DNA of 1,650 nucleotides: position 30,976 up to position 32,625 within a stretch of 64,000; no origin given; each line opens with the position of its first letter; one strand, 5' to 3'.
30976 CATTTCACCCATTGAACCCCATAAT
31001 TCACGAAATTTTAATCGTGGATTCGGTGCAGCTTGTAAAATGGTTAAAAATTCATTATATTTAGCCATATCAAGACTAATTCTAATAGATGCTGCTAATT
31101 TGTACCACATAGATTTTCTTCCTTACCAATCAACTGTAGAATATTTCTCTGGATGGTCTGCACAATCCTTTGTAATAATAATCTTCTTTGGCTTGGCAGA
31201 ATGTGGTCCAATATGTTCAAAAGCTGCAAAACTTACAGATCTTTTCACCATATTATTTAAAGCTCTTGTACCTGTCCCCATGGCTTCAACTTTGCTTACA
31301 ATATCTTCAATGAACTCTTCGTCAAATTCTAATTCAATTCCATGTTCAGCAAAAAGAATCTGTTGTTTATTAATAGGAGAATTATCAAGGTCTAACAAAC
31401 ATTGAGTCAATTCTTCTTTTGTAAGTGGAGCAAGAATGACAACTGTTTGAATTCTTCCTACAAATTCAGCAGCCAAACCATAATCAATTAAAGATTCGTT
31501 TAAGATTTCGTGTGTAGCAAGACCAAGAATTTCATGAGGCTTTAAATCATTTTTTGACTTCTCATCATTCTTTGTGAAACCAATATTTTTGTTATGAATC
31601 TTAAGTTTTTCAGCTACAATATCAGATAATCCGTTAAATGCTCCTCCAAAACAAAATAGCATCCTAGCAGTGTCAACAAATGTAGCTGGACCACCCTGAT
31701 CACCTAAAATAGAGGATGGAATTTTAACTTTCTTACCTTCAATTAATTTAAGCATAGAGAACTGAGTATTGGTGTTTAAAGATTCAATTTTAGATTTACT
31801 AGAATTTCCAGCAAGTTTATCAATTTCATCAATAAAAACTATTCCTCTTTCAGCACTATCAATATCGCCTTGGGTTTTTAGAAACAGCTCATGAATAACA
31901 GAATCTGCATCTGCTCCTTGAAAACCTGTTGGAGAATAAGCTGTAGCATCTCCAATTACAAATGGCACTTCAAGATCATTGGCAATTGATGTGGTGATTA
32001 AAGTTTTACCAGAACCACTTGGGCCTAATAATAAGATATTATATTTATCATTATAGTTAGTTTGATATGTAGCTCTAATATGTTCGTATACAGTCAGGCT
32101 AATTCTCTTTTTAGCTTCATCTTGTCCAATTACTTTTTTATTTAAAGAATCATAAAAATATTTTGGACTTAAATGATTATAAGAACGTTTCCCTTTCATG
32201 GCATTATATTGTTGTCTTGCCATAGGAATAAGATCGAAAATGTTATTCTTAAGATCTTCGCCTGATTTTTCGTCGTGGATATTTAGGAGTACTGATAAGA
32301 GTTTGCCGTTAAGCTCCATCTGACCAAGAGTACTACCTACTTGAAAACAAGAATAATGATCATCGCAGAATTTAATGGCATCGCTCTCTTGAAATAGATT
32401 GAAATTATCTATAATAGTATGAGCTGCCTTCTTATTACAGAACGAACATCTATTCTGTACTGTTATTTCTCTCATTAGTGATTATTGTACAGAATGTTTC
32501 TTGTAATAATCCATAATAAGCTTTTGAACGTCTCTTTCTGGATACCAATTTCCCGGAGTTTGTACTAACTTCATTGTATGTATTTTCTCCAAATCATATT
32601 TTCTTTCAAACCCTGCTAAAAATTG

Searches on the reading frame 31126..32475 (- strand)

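Call 14: search_protein_families(library=phrogs, proteins=[window:31126-32475:-], max_evalue=0.00001)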
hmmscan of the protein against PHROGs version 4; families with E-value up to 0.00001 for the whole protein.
window:31126-32475:- (450 aa): 9 families
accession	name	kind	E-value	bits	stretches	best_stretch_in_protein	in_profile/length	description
phrog_4339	-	unknown function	1.4e-55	190.4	2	201-437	346-524/552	-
phrog_5534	-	unknown function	1.5e-19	71.3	1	148-292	31-166/273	-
phrog_4871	-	other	1.9e-13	50.8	0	108-168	461-520/764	ATP-dependent protease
phrog_3757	-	unknown function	6.2e-08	33.4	1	111-227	91-202/367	-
phrog_249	-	moron, auxiliary metabolic gene and host takeover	7.4e-07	29.8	1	106-220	97-204/380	porphyrin biosynthesis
phrog_10371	-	DNA, RNA and nucleotide metabolism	9.3e-07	28.4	0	106-234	285-415/683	DNA helicase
phrog_30773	-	unknown function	1e-06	28.4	1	114-222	164-268/666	-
phrog_11838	-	DNA, RNA and nucleotide metabolism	2e-06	28.3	1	113-233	17-122/420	clamp loader of DNA polymerase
phrog_168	-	DNA, RNA and nucleotide metabolism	3.5e-06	27.9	1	115-238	23-132/314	clamp loader of DNA polymerase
